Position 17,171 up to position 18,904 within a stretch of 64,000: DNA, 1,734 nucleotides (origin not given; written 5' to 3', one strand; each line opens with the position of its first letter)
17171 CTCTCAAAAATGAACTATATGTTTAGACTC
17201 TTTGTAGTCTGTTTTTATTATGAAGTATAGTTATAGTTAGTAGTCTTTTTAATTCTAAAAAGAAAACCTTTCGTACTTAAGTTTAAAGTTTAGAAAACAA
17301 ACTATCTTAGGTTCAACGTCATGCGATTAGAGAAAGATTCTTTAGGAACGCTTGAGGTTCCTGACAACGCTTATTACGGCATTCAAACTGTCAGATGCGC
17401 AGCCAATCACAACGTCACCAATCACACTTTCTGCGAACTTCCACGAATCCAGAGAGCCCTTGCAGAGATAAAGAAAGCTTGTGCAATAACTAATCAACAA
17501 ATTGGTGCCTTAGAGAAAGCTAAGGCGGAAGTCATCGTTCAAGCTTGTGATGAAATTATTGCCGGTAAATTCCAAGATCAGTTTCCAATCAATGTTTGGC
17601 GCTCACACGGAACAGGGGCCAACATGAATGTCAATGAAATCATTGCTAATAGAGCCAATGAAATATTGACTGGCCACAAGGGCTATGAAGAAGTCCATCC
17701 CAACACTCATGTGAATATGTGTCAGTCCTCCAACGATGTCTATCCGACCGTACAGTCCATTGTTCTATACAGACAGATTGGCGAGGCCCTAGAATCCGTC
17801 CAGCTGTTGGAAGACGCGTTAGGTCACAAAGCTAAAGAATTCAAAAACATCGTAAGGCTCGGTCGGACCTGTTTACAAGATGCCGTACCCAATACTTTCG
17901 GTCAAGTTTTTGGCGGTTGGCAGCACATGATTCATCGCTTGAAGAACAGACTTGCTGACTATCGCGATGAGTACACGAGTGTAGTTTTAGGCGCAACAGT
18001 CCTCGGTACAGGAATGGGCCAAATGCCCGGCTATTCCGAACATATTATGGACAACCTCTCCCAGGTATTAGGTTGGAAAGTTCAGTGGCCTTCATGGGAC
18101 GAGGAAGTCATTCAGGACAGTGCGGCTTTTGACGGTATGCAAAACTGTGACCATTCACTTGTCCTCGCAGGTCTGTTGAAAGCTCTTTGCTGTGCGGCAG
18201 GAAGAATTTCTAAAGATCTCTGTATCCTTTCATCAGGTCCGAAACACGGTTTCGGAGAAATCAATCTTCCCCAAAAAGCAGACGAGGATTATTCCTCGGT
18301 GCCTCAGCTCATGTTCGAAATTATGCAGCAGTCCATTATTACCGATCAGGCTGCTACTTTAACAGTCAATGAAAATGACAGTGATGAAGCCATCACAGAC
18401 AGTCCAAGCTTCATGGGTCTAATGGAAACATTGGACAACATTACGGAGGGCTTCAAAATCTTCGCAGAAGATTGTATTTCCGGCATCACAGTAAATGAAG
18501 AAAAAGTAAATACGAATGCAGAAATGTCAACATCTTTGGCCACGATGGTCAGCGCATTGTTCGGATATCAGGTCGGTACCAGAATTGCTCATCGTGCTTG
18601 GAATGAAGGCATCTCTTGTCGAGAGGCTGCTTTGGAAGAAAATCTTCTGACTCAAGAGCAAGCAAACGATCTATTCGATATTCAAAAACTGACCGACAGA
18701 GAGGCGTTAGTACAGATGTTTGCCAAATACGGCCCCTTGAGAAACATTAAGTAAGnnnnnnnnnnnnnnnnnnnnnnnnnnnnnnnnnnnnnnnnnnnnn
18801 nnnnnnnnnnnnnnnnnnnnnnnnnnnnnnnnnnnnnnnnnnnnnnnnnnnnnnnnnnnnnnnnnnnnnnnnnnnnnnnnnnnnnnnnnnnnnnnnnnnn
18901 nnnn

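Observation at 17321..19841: Translationally coupled pair of aspartase/fumarase-superfamily paralogs with complementary loss of active-site motifs: a candidate obligate heteromer or pseudo-enzyme pair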

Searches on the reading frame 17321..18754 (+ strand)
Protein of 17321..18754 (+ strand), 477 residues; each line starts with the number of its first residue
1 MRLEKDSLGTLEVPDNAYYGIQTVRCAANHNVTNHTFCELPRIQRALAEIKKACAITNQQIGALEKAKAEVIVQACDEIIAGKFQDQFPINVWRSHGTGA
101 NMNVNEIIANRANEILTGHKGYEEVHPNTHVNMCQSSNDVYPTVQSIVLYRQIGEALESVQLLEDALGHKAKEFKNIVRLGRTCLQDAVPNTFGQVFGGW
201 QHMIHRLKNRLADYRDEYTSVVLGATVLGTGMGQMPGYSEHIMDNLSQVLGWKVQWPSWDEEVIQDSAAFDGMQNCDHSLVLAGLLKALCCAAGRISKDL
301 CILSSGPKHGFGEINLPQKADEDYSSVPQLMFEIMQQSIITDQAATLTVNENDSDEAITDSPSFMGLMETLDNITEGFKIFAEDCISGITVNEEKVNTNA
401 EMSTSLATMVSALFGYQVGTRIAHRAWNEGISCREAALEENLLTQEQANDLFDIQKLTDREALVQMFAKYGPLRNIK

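Call 6: search_protein_families(library=pfam, proteins=[window:17321-18754:+], max_evalue=0.01)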
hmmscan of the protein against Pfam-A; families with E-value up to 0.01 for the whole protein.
window:17321-18754:+ (477 aa): 2 families
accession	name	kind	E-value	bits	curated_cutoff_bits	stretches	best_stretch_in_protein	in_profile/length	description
PF00206.25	Lyase_1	-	7.6e-58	196.8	27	1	9-319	1-284/312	Lyase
PF10415.14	FumaraseC_C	-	3.3e-11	43.9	32.5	1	406-458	1-53/54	Fumarase C C-terminus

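Call 7: search_protein_families(library=ncbifam, proteins=[window:17321-18754:+], max_evalue=0.001)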
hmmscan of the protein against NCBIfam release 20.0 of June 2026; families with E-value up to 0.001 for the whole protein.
window:17321-18754:+ (477 aa): 15 families
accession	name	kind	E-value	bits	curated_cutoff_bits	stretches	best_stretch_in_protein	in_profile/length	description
NF008909.0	PRK12273.1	subfamily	4.1e-117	392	510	1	1-461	5-465/474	aspartate ammonia-lyase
TIGR00839.1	aspA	equivalog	1.6e-102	343.8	681.2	1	2-459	1-458/468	aspartate ammonia-lyase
TIGR00979.1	fumC_II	equivalog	8.2e-99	331.4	664.75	1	1-451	1-450/458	class II fumarate hydratase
NF011092.0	PRK14515.1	subfamily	8.7e-85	285.3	876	1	2-458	12-466/479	aspartate ammonia-lyase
NF009089.0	PRK12425.1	equivalog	2.2e-72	244.4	840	1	2-452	3-452/464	class II fumarate hydratase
NF006554.0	PRK09053.1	equivalog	3.5e-13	49.2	595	1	32-225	17-197/453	3-carboxy-cis,cis-muconate cycloisomerase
TIGR02426.1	protocat_pcaB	equivalog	1.9e-11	43.5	355.75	1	127-262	89-222/338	3-carboxy-cis,cis-muconate cycloisomerase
TIGR00928.1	purB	equivalog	1.4e-10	40.5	326.2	1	129-255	89-213/436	adenylosuccinate lyase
NF006500.1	PRK08937.2-4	subfamily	4.4e-10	38.9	626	1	35-243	21-208/448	adenylosuccinate lyase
NF052556.1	NtrsucLyaStm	equivalog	6.3e-10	38.5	650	1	128-242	109-218/466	nitrosuccinate lyase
TIGR00838.1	argH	equivalog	1.2e-08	34.5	279.5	1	130-230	100-200/455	argininosuccinate lyase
NF052536.2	CoM_syn_XcbD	exception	7.1e-07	28.3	600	1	138-254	108-222/443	3-sulfopropionylcysteine synthase XcbD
NF004631.0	PRK05975.1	equivalog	3.1e-06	26.4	371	1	128-260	99-228/352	3-carboxy-cis,cis-muconate cycloisomerase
NF008964.0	PRK12308.1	equivalog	6e-05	21.6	657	0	136-229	108-201/624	argininosuccinate lyase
NF002563.0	PRK02186.1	subfamily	0.00031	19.1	625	1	130-432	509-802/890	argininosuccinate lyase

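Call 8: search_solved_structures(query=window:17321-18754:+, show_alignments=1)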
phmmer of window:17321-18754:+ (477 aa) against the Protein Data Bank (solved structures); distinct sequences matched with E-value up to 0.001: 49.
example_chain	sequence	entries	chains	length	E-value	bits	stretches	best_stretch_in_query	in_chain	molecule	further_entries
1j3u_A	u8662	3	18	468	6.1e-79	269.4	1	1-453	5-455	aspartase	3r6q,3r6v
8rj1_A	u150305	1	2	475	1.7e-77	264.6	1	2-458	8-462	Aspartate ammonia lyase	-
8rj0_A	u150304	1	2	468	1.8e-77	264.6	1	1-453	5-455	Aspartate ammonia-lyase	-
1jsw_A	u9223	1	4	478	2e-75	257.9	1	1-458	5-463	L-ASPARTATE AMMONIA-LYASE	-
6wng_A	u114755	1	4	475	2.3e-72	247.7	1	2-452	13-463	Aspartate ammonia-lyase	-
1yfm_A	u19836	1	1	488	6.7e-70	239.6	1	2-449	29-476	FUMARASE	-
9bpw_A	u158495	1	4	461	1.1e-69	238.9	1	2-449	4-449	Fumarate hydratase class II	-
3r6y_A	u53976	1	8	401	1.1e-68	235.6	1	1-396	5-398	Aspartase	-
3oce_A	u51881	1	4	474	7.5e-67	229.6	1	2-442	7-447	Fumarate lyase:Delta crystallin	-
3ocf_A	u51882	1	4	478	8.2e-67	229.4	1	2-442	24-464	Fumarate lyase:Delta crystallin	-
6n1m_A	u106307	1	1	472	9.4e-67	229.2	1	2-457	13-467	Fumarate hydratase class II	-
6nzc_A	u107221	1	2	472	1.1e-66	229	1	2-446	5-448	Fumarate hydratase class II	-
6nza_A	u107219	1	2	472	1.2e-66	228.9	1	2-446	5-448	Fumarate hydratase class II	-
1fuo_A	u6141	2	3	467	1.3e-66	228.8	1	2-446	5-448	FUMARASE C | Fumarate hydratase class II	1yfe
1fur_A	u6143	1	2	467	1.3e-66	228.8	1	2-446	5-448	FUMARASE C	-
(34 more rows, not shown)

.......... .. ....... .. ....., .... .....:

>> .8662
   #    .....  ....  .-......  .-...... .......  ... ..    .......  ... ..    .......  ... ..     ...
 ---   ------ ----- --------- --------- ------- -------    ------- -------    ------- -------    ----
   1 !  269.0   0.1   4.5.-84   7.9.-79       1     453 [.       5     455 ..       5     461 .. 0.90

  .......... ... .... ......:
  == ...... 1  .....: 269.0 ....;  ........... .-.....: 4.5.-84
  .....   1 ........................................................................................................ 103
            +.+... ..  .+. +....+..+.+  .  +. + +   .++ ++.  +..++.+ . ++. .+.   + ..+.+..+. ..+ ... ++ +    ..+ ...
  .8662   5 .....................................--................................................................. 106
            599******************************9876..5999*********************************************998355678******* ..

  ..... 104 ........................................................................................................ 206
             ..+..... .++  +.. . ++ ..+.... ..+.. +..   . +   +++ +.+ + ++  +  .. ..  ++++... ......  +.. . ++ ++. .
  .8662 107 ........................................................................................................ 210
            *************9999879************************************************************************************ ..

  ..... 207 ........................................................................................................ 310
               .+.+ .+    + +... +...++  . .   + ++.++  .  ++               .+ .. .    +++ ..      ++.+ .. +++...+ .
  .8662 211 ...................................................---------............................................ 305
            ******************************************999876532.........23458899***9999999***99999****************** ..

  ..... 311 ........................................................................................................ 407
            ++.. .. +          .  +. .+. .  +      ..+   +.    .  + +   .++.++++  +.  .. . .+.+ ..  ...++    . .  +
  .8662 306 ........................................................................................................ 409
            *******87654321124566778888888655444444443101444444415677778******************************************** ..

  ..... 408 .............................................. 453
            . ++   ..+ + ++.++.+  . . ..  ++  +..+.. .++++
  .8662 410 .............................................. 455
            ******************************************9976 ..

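Call 11: find_encoding_contigs(protein=window:17321-18754:+, flank=6000, max_places=6)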
Protein window:17321-18754:+ (477 aa): 23 contigs read that carry it; 3 places shown.
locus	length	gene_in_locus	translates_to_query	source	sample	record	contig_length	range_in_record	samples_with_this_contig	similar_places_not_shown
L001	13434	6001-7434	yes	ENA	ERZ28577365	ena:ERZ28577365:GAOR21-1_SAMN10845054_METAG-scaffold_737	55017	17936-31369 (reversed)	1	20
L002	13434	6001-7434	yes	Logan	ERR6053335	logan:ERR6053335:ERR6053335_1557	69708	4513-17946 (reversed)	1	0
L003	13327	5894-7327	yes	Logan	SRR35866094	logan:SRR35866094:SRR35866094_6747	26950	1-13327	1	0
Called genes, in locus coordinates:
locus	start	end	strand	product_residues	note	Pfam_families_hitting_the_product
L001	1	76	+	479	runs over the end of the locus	PF00206:Lyase_1, PF10415:FumaraseC_C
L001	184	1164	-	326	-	PF00126:HTH_1, PF03466:LysR_substrate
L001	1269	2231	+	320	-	PF00491:Arginase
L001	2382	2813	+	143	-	PF01957:NfeD (faint)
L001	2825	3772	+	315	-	PF01145:Band_7, PF16200:Band_7_C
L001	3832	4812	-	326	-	PF00892:EamA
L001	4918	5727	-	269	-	PF12146:Hydrolase_4, PF00561:Abhydrolase_1 (weak), PF03096:Ndr (weak)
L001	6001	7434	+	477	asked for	PF00206:Lyase_1, PF10415:FumaraseC_C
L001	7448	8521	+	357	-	PF00206:Lyase_1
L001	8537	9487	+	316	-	PF00892:EamA, PF03151:TPT, PF00892:EamA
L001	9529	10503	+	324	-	PF00126:HTH_1, PF03466:LysR_substrate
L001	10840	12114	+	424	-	PF03600:CitMHS, PF03605:DcuA_DcuB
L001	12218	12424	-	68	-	-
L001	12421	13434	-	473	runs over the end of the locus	PF01546:Peptidase_M20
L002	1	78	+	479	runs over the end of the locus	PF00206:Lyase_1, PF10415:FumaraseC_C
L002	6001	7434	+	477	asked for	PF00206:Lyase_1, PF10415:FumaraseC_C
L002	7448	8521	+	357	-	PF00206:Lyase_1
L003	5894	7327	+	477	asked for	PF00206:Lyase_1, PF10415:FumaraseC_C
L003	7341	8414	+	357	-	PF00206:Lyase_1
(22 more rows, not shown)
